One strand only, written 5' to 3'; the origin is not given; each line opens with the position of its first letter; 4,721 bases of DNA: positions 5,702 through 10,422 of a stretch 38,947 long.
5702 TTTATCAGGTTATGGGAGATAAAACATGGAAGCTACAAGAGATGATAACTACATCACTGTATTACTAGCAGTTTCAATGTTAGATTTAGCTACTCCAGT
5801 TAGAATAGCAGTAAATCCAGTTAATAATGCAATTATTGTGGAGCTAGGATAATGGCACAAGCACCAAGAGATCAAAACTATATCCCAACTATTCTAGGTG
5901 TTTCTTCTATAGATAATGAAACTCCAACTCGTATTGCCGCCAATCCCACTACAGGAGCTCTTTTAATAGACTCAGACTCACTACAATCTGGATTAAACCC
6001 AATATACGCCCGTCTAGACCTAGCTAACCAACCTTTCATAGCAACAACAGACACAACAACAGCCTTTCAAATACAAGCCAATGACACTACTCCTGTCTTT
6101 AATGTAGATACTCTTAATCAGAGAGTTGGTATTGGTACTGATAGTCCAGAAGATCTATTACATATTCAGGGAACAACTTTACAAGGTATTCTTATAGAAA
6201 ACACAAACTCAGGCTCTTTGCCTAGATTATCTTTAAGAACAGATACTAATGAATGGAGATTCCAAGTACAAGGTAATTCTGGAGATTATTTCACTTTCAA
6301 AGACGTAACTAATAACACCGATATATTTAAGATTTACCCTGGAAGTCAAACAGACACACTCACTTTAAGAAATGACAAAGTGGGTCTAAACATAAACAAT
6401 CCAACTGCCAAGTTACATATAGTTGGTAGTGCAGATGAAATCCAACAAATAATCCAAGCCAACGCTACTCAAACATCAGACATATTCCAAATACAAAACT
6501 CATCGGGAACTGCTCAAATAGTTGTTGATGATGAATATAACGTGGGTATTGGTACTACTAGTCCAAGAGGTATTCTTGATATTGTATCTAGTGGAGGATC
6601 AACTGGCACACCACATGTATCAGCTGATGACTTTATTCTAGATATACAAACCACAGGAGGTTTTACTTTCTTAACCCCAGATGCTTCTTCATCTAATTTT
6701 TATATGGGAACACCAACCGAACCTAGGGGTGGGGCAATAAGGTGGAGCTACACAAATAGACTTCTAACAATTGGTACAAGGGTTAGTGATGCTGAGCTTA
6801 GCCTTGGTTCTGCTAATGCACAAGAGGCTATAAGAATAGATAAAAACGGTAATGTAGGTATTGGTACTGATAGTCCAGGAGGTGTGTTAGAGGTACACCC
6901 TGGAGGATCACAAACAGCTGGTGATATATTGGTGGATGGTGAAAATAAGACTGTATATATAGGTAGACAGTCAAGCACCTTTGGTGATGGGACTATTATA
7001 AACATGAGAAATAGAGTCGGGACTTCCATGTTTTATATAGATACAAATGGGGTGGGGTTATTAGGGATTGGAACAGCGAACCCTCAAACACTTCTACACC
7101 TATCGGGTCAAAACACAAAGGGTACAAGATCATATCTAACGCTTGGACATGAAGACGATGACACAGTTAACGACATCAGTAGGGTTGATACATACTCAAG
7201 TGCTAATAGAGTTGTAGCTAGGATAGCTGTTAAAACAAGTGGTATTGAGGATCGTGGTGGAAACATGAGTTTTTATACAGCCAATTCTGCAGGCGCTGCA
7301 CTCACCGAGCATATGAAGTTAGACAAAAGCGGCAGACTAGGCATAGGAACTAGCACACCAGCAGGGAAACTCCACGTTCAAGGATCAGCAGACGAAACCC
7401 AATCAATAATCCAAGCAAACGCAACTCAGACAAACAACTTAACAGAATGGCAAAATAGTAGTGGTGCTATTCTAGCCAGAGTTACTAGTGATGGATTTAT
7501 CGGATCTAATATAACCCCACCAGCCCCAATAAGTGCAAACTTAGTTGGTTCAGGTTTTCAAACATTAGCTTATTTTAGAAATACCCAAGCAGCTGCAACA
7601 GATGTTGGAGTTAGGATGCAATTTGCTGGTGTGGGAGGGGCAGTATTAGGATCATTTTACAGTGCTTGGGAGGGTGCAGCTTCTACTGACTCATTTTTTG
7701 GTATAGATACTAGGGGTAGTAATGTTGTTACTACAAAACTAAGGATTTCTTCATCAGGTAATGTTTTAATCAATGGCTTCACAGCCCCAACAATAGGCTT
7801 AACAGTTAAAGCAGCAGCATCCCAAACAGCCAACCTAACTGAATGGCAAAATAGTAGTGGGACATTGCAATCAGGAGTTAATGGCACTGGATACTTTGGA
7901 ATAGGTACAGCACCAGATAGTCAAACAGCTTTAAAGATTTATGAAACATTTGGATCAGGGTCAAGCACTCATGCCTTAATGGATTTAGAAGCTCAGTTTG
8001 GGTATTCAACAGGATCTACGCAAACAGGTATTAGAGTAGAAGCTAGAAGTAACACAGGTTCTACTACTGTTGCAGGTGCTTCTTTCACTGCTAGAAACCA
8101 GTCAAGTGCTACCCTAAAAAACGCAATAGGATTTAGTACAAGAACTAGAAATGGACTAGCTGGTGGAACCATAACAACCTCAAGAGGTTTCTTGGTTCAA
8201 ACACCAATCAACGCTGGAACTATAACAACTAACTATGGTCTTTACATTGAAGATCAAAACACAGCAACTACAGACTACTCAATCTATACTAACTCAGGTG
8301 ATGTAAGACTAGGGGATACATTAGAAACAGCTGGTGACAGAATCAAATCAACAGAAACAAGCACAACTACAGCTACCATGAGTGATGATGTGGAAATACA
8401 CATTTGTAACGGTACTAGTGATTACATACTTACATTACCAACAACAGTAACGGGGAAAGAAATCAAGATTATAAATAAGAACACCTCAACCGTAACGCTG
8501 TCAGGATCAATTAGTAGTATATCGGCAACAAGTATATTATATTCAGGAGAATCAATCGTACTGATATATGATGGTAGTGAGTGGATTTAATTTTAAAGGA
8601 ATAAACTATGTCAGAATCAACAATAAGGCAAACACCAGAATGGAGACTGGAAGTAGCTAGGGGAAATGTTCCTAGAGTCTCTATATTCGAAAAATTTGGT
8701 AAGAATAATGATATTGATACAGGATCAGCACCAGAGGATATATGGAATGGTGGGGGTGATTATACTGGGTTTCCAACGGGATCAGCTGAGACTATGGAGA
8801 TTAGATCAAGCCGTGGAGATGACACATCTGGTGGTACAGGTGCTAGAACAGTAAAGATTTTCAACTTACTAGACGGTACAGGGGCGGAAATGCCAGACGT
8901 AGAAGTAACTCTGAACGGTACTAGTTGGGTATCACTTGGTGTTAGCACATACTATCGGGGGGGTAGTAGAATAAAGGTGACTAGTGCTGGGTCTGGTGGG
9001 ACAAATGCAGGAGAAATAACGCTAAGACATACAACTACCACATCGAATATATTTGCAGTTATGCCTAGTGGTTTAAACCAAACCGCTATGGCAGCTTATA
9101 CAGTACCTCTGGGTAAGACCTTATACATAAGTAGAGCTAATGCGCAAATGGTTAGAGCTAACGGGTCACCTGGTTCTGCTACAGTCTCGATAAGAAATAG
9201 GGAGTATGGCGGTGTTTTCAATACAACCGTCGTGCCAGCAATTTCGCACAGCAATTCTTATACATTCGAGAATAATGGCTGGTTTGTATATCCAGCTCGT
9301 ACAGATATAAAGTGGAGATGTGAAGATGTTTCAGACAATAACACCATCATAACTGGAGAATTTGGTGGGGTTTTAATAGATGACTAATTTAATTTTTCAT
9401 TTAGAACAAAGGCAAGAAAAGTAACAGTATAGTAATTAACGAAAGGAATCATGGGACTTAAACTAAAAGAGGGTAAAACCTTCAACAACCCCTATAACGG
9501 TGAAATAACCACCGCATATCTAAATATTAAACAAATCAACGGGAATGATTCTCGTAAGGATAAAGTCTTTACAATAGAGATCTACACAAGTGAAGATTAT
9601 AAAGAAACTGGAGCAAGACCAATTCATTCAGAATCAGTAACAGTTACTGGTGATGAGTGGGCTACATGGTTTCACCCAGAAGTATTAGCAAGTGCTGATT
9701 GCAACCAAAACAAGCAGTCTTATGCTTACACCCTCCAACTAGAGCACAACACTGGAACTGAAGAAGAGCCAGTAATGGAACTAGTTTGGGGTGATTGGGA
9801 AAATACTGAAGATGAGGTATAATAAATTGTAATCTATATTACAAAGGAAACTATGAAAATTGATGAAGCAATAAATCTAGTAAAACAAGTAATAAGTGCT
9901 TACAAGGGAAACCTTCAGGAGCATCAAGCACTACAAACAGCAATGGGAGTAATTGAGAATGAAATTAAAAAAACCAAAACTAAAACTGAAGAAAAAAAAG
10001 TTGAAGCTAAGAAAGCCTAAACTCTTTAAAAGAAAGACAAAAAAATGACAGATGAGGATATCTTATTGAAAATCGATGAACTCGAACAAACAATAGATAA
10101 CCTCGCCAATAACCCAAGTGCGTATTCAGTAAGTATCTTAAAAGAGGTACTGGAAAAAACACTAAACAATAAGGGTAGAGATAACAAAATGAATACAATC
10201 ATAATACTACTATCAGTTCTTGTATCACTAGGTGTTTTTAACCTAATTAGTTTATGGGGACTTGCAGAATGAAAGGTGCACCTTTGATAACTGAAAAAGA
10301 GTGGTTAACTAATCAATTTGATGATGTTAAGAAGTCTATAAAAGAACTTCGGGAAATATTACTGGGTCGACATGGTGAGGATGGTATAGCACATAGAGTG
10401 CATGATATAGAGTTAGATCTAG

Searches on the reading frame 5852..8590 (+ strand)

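Call 20: search_protein_families(library=phrogs, proteins=[window:5852-8590:+])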
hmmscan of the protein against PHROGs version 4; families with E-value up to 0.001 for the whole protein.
window:5852-8590:+ (912 aa): 2 families
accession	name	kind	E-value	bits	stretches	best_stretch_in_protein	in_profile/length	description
phrog_18345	-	tail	2.8e-18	66.7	3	358-524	309-472/956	tail fiber protein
phrog_9942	-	tail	4.8e-15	55.6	1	66-571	17-460/1178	tail fiber protein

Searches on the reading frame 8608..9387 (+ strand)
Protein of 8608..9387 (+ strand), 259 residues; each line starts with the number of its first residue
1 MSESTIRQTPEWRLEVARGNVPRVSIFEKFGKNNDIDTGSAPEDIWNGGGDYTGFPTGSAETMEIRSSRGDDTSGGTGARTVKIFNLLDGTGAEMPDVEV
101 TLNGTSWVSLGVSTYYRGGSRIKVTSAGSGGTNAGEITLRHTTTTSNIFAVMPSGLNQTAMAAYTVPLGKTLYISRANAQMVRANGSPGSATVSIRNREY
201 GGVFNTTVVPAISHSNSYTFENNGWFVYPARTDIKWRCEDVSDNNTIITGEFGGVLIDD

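Call 37: search_protein_families(library=pfam, alignment_id=A3, max_evalue=0.01)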
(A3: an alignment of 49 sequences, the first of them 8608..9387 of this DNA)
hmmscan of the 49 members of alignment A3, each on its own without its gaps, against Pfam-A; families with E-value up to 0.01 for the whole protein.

A. member 1, window:8608-9387:+ (259 aa): 0 families

B. families by the number of members that match (of 49 scanned): 28 families (the first 25 are shown)
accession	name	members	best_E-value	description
PF13392.12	HNH_3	2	1.3e-14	HNH endonuclease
PF04404.17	ERF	1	5.3e-33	ERF superfamily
PF03796.21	DnaB_C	1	1.3e-14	DnaB-like helicase C terminal domain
PF05257.22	CHAP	1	8.1e-10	CHAP domain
PF00145.23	DNA_methylase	1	1.4e-07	C-5 cytosine-specific DNA methylase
PF08765.17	Mor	1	1.9e-07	Mor transcription activator family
PF13481.12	AAA_25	1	4.4e-06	AAA domain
PF00166.26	Cpn10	1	6.1e-06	Chaperonin 10 Kd subunit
PF06156.18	YabA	1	0.0001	Initiation control protein YabA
PF00038.26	Filament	1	0.00011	Intermediate filament protein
PF13412.12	HTH_24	1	0.00018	Winged helix-turn-helix DNA-binding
PF24461.1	DUF7576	1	0.00069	Family of unknown function (DUF7576)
PF13518.12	HTH_28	1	0.00081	Helix-turn-helix domain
PF06745.19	ATPase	1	0.00083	KaiC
PF05866.16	RusA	1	0.00085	Endodeoxyribonuclease RusA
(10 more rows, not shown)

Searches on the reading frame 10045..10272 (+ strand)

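Call 57: search_protein_families(library=pfam, proteins=[window:10045-10272:+], max_evalue=0.01)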
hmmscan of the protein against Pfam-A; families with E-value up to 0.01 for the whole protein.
window:10045-10272:+ (75 aa): 1 family
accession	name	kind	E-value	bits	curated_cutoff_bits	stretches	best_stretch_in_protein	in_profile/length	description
PF25273.1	DUF7869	-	0.0016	18.5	26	1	30-70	55-95/192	Domain of unknown function (DUF7869)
